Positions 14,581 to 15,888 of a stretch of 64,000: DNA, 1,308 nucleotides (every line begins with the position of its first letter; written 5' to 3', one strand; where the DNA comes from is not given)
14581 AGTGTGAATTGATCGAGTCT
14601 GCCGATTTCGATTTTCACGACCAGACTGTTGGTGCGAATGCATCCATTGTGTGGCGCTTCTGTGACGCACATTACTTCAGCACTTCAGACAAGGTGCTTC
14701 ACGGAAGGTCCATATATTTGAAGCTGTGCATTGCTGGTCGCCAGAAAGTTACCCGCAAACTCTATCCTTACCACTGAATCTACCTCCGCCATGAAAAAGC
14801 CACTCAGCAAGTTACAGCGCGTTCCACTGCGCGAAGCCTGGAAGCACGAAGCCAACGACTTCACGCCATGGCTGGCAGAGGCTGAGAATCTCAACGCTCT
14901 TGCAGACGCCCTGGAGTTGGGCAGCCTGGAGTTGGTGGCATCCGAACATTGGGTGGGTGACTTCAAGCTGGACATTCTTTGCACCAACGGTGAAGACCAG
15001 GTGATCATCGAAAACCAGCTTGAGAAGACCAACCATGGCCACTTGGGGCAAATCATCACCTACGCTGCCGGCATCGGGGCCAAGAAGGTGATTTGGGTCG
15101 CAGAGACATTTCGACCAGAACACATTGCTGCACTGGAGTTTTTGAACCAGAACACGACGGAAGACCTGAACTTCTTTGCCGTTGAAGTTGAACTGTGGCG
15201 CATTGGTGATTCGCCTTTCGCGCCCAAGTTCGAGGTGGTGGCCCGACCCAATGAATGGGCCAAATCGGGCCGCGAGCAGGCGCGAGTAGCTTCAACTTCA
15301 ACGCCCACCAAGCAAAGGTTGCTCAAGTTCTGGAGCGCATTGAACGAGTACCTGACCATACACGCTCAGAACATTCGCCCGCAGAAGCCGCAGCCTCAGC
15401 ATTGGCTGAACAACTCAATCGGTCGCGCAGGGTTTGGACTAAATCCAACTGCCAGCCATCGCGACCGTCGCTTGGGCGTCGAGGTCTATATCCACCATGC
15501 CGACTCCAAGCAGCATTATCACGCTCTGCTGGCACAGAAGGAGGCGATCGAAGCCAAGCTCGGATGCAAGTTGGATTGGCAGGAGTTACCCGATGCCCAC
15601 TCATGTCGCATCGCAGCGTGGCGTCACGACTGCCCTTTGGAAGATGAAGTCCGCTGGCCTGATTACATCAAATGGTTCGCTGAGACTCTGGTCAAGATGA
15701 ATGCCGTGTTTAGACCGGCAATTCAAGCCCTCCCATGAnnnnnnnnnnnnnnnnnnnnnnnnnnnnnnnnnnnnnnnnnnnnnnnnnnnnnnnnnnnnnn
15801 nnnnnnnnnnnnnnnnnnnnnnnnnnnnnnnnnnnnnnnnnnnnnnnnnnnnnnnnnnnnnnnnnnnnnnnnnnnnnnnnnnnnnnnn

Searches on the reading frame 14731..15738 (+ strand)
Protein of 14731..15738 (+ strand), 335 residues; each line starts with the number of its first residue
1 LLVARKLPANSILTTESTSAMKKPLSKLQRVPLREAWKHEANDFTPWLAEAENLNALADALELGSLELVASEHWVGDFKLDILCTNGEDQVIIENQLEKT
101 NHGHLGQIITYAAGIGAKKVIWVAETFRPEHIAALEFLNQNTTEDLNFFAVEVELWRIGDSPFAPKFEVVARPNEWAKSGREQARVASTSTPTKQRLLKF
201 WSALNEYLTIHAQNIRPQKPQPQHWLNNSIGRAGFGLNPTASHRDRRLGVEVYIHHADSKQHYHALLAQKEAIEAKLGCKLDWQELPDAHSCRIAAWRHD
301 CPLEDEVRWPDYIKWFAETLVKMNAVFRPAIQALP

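Call 95: search_protein_families(library=pfam, proteins=[window:14731-15738:+], max_evalue=0.00001)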
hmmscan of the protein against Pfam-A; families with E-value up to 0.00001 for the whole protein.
window:14731-15738:+ (335 aa): 1 family
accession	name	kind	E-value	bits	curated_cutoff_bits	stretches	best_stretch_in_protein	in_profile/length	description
PF14088.11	DUF4268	-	1.1e-30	106.9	27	1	198-329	3-138/140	Domain of unknown function (DUF4268)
